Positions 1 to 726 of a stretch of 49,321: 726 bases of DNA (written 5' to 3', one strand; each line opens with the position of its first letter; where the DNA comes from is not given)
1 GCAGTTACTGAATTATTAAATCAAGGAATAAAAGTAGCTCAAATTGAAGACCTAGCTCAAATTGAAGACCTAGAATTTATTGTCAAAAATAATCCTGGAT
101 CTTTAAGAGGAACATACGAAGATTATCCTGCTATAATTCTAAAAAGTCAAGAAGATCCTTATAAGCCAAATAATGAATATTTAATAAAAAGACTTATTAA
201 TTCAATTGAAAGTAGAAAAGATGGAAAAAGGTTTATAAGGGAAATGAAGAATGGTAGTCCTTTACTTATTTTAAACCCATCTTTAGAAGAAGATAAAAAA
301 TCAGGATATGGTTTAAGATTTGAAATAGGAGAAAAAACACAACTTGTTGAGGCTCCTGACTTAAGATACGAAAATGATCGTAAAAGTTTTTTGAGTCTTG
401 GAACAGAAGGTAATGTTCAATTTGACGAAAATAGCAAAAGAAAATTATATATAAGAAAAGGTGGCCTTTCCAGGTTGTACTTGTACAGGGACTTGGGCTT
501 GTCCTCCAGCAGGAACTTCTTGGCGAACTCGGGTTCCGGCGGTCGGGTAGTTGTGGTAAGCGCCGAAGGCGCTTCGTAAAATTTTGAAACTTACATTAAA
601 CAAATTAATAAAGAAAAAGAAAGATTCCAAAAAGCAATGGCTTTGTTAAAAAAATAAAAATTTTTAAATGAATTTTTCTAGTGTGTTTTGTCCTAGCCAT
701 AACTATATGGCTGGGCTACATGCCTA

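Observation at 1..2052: Complete diversity-generating retroelement with an adenine-only VR/TR mismatch pattern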

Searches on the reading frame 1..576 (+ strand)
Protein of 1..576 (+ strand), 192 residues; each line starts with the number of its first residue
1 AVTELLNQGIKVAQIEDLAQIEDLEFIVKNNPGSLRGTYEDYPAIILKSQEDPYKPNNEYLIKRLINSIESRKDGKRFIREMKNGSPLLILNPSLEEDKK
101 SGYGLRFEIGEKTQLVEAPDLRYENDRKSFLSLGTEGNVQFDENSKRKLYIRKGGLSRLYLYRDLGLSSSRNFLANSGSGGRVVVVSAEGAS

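Call 6: search_protein_families(library=pfam, proteins=[window:1-576:+], max_evalue=1)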
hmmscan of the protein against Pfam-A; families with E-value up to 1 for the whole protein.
window:1-576:+ (192 aa): 0 families

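Call 7: search_protein_families(library=ncbifam, proteins=[window:1-576:+], max_evalue=1)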
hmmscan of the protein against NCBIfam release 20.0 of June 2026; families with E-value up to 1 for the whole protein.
window:1-576:+ (192 aa): 0 families

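Call 10: find_homologous_proteins(query=window:1-576:+, max_evalue=0.001)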
Query window:1-576:+ (192 aa): 40 proteins with E <= 0.001 among 367 candidates.
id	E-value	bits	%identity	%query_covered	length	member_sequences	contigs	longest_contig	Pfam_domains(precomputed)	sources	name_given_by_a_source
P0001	7.5e-23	100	40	97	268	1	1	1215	-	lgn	-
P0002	3.6e-22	98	42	98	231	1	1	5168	-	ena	-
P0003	3.7e-22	98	39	91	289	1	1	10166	-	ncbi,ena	-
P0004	1.4e-20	92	40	97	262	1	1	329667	-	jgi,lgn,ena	-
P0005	1.6e-20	92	39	97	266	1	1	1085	-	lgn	-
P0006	8.8e-20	90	34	89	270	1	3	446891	-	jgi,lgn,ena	-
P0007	1.4e-19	89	40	99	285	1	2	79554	-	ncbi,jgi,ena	ncbi:MAG: hypothetical protein ABIH65_01425 [Nanoarchaeota archaeon]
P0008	1.6e-17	82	40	98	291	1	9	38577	-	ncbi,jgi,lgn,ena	-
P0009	1.1e-16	80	38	91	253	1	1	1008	-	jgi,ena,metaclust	metaclust:\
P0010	3.2e-15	75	39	91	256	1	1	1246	-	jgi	jgi:hypothetical protein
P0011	1.3e-14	73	36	89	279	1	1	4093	-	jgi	jgi:hypothetical protein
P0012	2.3e-14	72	37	95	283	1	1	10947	-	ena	-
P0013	4.9e-14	71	35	96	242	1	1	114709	-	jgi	jgi:hypothetical protein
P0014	8.4e-14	70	38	98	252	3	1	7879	-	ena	-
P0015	1.7e-13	69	35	95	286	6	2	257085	-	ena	-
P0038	4.0e-7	49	34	98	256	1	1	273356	-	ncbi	-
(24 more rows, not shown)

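Call 16: find_related_loci(query=A3, collection=genome_contigs, flank=5000)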
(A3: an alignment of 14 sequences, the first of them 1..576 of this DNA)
Query A3 (192 aa) in genome_contigs; peptide patterns used: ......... (x = any residue, [..] = any of these).
69 stretches matched a pattern; 17 encode a relative of the query (tblastn E <= 1e-3); 17 distinct loci.
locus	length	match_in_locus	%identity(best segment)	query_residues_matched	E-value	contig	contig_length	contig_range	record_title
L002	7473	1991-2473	43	19-192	3e-33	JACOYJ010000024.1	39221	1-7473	MAG: Candidatus Pacearchaeota archaeon isolate NC_groundwater_176_Ag_S-0.1um_34_9 S4_GD2017_2_S1_scaffold_574, whole gen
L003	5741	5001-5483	39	19-191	2e-30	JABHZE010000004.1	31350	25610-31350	MAG: archaeon isolate SI047_bin76 k141_1014988, whole genome shotgun sequence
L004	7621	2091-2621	36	1-192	3e-26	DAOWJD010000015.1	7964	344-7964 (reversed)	MAG TPA_asm: Nanoarchaeota archaeon isolate CSMAG_2060 CSMAG_2060_k141_1544848_length_7964_cov_19.0000, whole genome sho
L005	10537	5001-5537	40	5-192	1e-23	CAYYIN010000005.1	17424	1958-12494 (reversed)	MAG TPA_asm: Candidatus Woesearchaeota archaeon isolate SRP178699_co1_622 genome assembly, contig: NODE_4080_length_1742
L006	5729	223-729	35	9-191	2e-22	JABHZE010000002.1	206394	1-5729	MAG: archaeon isolate SI047_bin76 k141_518231, whole genome shotgun sequence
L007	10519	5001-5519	35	5-191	6e-22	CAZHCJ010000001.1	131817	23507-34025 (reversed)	MAG TPA_asm: Candidatus Woesearchaeota archaeon isolate SRP141376_co2_89 genome assembly, contig: NODE_303_length_131817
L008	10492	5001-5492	38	19-192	1e-21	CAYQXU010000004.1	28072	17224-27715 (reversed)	MAG TPA_asm: Candidatus Woesearchaeota archaeon isolate SRP269290_co8_161 genome assembly, contig: NODE_204_length_28072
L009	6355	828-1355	30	1-190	5e-17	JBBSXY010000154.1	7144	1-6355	MAG: Nanoarchaeota archaeon isolate H32-bin010 H32_bin010_000000000154, whole genome shotgun sequence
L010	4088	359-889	37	5-192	8e-16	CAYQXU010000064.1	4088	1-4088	MAG TPA_asm: Candidatus Woesearchaeota archaeon isolate SRP269290_co8_161 genome assembly, contig: NODE_6972_length_4088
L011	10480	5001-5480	34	2-191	7e-14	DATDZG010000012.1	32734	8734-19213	MAG TPA_asm: Candidatus Nanoarchaeia archaeon isolate SMAG_U8186 k141_2280606, whole genome shotgun sequence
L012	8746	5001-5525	31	5-192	7e-14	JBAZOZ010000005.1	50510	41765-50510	MAG: Candidatus Pacearchaeota archaeon isolate SO_2017_SWC_18 scaffold_633_c1_LP-4_2017, whole genome shotgun sequence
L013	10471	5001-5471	31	2-190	2e-13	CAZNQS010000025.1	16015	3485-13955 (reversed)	MAG TPA_asm: Candidatus Woesearchaeota archaeon isolate SRP178908_co1_140 genome assembly, contig: NODE_2402_length_1601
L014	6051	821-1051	44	116-192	3e-12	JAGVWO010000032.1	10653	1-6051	Candidatus Pacearchaeota archaeon isolate RIFOXYC1_FULL_30_8 rifoxyc1_full_scaffold_2582, whole genome shotgun sequence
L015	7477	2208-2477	41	102-192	5e-9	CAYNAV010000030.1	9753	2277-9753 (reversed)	MAG TPA_asm: Candidatus Woesearchaeota archaeon isolate SRP178699_co1_438 genome assembly, contig: NODE_9643_length_9753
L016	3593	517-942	32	39-186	2e-7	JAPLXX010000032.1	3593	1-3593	MAG: Candidatus Pacearchaeota archaeon isolate LacPavin_0920_SED2_MAG_35_12 LacPavin_0920_SED2_scaffold_1560501, whole g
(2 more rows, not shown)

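Call 20: find_related_loci(query=A3, collection=metagenome_contigs, flank=3000)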
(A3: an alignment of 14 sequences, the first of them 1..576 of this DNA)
Query A3 (192 aa) in metagenome_contigs; peptide patterns used: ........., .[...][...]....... (x = any residue, [..] = any of these).
141 stretches matched a pattern; 48 encode a relative of the query (tblastn E <= 1e-3); 48 distinct loci.
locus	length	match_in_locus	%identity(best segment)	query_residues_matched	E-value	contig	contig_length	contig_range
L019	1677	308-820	40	5-191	2e-30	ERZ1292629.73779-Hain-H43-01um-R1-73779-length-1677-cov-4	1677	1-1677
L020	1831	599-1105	39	5-191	8e-29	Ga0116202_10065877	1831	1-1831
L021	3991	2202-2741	40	2-192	5e-27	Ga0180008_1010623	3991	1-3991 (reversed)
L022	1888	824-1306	39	19-192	9e-26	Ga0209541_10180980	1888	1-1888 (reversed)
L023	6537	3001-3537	40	5-192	1e-23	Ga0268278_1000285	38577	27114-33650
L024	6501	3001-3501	38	8-192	1e-22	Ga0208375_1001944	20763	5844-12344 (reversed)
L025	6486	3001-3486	36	19-192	8e-21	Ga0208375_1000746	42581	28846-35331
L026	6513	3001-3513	36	5-192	8e-20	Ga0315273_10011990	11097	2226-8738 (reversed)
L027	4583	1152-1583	37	34-188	2e-19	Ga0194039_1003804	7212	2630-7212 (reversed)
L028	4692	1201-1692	36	18-192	5e-19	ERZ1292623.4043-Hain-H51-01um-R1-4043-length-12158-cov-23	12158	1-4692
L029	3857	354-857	33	9-192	7e-19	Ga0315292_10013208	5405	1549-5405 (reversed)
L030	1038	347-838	36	19-191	8e-19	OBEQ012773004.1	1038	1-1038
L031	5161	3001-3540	38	1-192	1e-18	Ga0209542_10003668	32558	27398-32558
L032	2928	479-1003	33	5-192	2e-18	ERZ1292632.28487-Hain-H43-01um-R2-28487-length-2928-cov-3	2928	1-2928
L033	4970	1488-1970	37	19-187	2e-18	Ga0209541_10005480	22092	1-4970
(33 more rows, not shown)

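Call 30: search_solved_structures(query=A2, max_evalue=1, show_alignments=2)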
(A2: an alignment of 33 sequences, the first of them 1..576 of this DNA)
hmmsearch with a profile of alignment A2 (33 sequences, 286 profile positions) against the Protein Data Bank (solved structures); distinct sequences matched with E-value up to 1: 2.
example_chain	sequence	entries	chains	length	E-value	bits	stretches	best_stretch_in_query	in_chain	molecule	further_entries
7tgh_AC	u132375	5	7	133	0.026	17.1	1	83-170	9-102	Acyl carrier protein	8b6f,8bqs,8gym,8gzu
8gqq_A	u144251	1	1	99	0.48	12.9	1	32-76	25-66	Cystatin-A2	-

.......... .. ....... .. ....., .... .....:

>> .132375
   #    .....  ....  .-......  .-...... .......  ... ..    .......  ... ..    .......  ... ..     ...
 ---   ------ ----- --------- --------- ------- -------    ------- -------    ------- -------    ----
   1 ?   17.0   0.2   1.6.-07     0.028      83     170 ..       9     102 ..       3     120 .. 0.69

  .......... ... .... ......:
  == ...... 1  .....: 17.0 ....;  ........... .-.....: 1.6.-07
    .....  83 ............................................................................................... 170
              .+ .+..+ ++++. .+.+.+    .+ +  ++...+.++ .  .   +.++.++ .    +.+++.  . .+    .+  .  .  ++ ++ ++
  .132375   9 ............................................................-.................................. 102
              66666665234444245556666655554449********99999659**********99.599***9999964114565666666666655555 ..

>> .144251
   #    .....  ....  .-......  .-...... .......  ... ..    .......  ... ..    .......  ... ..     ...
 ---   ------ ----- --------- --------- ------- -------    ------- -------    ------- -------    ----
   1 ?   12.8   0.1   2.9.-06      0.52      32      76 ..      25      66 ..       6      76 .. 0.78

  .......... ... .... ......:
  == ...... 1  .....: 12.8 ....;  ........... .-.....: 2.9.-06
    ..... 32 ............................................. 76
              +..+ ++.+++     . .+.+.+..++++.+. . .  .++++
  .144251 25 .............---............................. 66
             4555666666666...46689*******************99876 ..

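Call 33: search_solved_structures(query=P0038, max_evalue=10, show_alignments=1)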
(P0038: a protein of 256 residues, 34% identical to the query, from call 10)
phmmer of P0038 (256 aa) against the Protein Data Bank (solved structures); distinct sequences matched with E-value up to 10: 0.

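Call 50: predict_structure(alignment_id=A4)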
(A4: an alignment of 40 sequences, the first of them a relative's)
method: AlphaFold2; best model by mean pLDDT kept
length: 285 residues; sequences in the alignment: 40
mean_pLDDT: 88.3   pTM: 0.80
mean pLDDT of the five models: 88.3, 86.8, 86.7, 83.1, 77.1
residues with pLDDT >= 90: 198; 70-90: 53; 50-70: 26; < 50: 8
segments of 3 or more residues with pLDDT < 50: 16-19, 247-249
pLDDT, mean of each block of 10 residues (from residue 1): 72 58 85 96 96 93 92 94 92 88 87 96 97 93 97 96 97 97 96 94 94 93 84 70 62 64 92 96 87
secondary structure, 60 per line:
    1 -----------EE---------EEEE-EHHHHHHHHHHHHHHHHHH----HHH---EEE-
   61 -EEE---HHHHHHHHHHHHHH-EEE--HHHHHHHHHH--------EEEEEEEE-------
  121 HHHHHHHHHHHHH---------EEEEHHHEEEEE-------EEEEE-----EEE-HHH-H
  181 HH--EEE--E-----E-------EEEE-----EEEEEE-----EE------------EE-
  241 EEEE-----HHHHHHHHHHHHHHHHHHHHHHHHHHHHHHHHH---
elements in order: E23-26 H29-46 E57-59 E62-64 H68-81 E83-85 H88-97 E106-113 H121-133 E143-146 E150-154 E162-166 E172-174 E185-187 E204-207 E213-218 E241-244 H250-282

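Call 55: fold_search(model_id=the predicted structure, library=pdb)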
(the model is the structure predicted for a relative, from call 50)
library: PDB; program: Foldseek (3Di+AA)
matches with E <= 10: 105; with E <= 0.001: 0
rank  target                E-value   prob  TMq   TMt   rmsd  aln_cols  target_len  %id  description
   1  3hrs_A                6.5e-01  0.02  0.10  0.12  17.6       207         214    8  Crystal Structure of the Manganese-activated Repressor ScaR: apo form (released 2009-06-23)
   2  1iyj_B                1.1e+00  0.13  0.15  0.08   7.0        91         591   13  STRUCTURE OF A BRCA2-DSS1 COMPLEX (released 2002-10-02)
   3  4gop_C                1.3e+00  0.23  0.13  0.09   3.7        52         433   13  Structure and Conformational Change of a Replication Protein A Heterotrimer Bound to ssDNA (released 2012-11-28)
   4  3par                  1.4e+00  0.06  0.19  0.32  15.6       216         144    8  Surfactant Protein-A neck and carbohydrate recognition domain (NCRD) in the absence of ligand (released 2010-11-03)
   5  7xuw                  1.5e+00  0.04  0.12  0.21  11.7       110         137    9  Crystal structure of RPA70N-BLMp2 fusion (released 2023-06-14)
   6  1rj2_A                1.5e+00  0.02  0.08  0.08  17.0       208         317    8  Crystal structure of the DH/PH fragment of Dbs without bound GTPase (released 2004-06-29)
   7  3v4s_B                1.5e+00  0.02  0.15  0.12  15.2       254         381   12  Crystal Structure of ADP-ATP complex of purK: N5-carboxyaminoimidazole ribonucleotide synthetase (released 2013-02-13)
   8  1jmc_A                1.7e+00  0.18  0.14  0.16   3.6        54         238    9  SINGLE STRANDED DNA-BINDING DOMAIN OF HUMAN REPLICATION PROTEIN A BOUND TO SINGLE STRANDED DNA, RPA70 SUBUNIT, RESIDUE (released 1997-10-16)
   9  1fgu_B                1.7e+00  0.12  0.13  0.15   5.8        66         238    6  SSDNA-BINDING DOMAIN OF THE LARGE SUBUNIT OF REPLICATION PROTEIN A (released 2001-02-07)
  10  9i05_XF               1.8e+00  0.02  0.08  0.20  13.0        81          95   12  Cryo-EM structure of the large subunit of the mitochondrial ribosome from Toxoplasma gondii (released 2025-06-11)
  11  2dfk_A                1.8e+00  0.01  0.08  0.07  17.9       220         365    9  Crystal structure of the CDC42-Collybistin II complex (released 2006-05-02)
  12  8tb2                  1.8e+00  0.01  0.09  0.10  17.2       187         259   12  Structure of SasG (type II) (residues 165-421) from Staphylococcus aureus MW2 (released 2024-05-08)
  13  1bv4_A                2.0e+00  0.08  0.21  0.43   8.6       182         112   10  APO-MANNOSE-BINDING PROTEIN-C (released 1999-01-13)
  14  5t1d_A                2.1e+00  0.01  0.09  0.05  14.3       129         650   12  Crystal structure of EBV gHgL/gp42/E1D1 complex (released 2016-12-28)
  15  5cvi_A                2.4e+00  0.01  0.10  0.12  17.9       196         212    8  Structure of the manganese regulator SloR (released 2015-08-12)
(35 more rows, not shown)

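Call 88: fold_search(model_id=the predicted structure, library=viral)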
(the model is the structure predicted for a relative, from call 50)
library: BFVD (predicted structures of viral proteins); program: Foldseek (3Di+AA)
matches with E <= 10: 182; with E <= 0.001: 0
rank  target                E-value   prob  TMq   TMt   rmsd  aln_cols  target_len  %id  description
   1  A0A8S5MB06            1.9e-02  0.66  0.24  0.13   8.1       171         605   13  Tail collar fiber protein [Siphoviridae sp. ctsDY37]
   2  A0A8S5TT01            2.5e-01  0.20  0.21  0.13   6.8       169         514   12  Uncharacterized protein [CrAss-like virus sp. ct3KQ27]
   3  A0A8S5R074            6.8e-01  0.11  0.29  0.14  13.6       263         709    9  Tail collar fiber protein [Siphoviridae sp. ctyvQ1]
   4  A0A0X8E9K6            7.7e-01  0.05  0.08  0.06  13.6       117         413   11  Tegument protein UL21 [Human herpesvirus 1]
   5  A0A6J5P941            8.2e-01  0.08  0.12  0.12  19.3        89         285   11  Uncharacterized protein [uncultured Caudovirales phage]
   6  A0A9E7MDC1            9.2e-01  0.09  0.11  0.20   5.8        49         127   16  (no name in the UniProt tables at hand)
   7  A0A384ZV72            9.2e-01  0.05  0.14  0.17  11.6       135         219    7  (no name in the UniProt tables at hand)
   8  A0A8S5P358            1.1e+00  0.06  0.15  0.13  14.5       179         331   11  Receptor Binding Protein [Siphoviridae sp. ctSx228]
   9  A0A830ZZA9            1.2e+00  0.12  0.12  0.14   4.5        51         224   12  (no name in the UniProt tables at hand)
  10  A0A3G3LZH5            1.2e+00  0.09  0.11  0.16   3.8        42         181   12  SsDNA binding protein [Brevibacterium phage Cantare]
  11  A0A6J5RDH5            1.2e+00  0.04  0.14  0.11  18.3       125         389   10  Uncharacterized protein [uncultured Caudovirales phage]
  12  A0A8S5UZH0            1.2e+00  0.08  0.18  0.11   7.5       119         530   17  Uncharacterized protein [Siphoviridae sp. ctJT77]
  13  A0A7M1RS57            1.3e+00  0.13  0.26  0.12   7.3       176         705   11  Uncharacterized protein [uncultured phage cr7_1]
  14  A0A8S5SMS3            1.3e+00  0.02  0.09  0.06  19.1       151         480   13  Uncharacterized protein [Podoviridae sp. ctIKM86]
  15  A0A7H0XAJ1            1.4e+00  0.03  0.12  0.19  16.9       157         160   15  (no name in the UniProt tables at hand)
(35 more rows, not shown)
